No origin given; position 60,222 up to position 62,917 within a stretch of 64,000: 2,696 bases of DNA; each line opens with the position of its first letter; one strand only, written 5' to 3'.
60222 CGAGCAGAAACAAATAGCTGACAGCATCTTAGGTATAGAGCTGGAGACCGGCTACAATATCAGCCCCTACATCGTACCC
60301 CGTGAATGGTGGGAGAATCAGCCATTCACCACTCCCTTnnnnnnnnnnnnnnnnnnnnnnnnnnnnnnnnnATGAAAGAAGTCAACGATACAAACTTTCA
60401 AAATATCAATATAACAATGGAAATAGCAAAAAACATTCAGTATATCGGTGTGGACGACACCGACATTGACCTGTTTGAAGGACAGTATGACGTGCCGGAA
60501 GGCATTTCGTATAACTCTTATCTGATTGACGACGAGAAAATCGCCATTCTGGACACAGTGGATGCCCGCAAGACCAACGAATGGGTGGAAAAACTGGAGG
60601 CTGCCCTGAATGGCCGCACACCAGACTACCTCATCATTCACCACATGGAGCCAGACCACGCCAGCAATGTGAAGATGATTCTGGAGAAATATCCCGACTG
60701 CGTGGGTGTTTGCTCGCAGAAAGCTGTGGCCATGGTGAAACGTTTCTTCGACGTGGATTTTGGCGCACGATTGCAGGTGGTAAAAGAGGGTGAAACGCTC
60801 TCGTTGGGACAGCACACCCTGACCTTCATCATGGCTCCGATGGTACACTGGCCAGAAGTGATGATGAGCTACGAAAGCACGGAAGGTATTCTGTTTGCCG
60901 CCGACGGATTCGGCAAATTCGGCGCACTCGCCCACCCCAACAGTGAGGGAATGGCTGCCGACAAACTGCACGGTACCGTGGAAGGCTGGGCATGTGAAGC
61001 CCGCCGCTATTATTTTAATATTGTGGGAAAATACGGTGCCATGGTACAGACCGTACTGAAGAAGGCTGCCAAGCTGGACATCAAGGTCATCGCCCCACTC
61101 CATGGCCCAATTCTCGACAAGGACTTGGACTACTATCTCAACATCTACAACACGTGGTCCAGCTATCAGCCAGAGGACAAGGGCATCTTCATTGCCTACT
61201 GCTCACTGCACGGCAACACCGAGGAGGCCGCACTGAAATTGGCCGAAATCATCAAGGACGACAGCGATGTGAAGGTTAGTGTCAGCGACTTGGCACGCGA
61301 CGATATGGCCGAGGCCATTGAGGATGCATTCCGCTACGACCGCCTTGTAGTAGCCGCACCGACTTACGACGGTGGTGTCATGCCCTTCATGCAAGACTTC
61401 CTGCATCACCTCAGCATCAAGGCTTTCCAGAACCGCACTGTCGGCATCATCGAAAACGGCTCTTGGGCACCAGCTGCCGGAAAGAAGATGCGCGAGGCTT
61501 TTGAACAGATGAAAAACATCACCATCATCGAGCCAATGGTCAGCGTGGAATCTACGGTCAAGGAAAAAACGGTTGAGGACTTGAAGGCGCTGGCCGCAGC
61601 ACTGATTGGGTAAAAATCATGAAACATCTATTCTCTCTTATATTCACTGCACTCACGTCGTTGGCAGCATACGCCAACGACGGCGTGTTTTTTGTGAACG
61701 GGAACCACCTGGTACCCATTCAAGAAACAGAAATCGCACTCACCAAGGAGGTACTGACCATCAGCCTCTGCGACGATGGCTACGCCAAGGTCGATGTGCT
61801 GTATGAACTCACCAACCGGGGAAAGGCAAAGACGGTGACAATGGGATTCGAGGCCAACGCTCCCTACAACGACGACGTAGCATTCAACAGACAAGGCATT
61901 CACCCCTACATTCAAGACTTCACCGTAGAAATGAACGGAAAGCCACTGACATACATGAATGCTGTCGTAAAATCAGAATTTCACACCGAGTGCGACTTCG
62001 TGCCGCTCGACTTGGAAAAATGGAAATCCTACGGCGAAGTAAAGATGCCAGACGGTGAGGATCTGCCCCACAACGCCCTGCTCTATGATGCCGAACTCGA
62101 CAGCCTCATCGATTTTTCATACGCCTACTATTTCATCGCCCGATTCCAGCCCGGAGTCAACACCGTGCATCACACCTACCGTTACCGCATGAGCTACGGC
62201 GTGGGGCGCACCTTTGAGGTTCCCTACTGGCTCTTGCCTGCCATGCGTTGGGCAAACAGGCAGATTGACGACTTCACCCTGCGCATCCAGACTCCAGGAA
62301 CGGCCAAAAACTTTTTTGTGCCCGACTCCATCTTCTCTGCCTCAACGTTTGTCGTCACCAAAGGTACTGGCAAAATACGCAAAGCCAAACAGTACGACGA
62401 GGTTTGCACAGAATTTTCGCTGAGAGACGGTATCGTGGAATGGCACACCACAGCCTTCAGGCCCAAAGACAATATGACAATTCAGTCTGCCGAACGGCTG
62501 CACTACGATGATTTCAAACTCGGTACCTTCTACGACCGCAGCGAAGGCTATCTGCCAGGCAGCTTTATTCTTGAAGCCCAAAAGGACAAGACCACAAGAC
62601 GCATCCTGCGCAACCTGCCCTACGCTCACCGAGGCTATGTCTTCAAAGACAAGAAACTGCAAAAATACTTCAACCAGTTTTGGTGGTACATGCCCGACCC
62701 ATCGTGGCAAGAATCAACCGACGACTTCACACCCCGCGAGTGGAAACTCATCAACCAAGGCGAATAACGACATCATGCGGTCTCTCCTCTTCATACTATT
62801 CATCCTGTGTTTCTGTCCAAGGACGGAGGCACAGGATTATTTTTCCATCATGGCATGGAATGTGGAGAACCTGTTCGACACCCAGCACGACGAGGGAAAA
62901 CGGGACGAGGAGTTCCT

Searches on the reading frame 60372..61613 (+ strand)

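Call 56: search_protein_families(library=pfam, proteins=[window:60372-61613:+], max_evalue=0.0001)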
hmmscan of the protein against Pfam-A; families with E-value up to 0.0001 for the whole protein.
window:60372-61613:+ (413 aa): 5 families
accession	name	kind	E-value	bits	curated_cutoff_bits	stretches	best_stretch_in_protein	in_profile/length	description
PF19583.5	ODP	-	1.4e-18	67.9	27.2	1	46-245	2-194/194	ODP family beta lactamase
PF00753.33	Lactamase_B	-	1.5e-07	32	22.7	1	47-179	6-150/196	Metallo-beta-lactamase superfamily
PF12724.12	Flavodoxin_5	-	4.6e-06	27.4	27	1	274-375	2-98/145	Flavodoxin domain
PF00258.30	Flavodoxin_1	-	7e-06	26.7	25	1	274-395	1-130/143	Flavodoxin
PF03358.20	FMN_red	-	1.8e-05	24.8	24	1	308-377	57-132/152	NADPH-dependent FMN reductase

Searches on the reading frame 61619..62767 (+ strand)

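Call 56: search_protein_families(library=pfam, proteins=[window:61619-62767:+], max_evalue=0.0001)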
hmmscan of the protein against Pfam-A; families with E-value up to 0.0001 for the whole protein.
window:61619-62767:+ (382 aa): 1 family
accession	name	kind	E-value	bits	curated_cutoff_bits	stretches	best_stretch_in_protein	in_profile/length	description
PF13308.11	YARHG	-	1.3e-12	47.9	27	1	321-378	20-77/85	YARHG domain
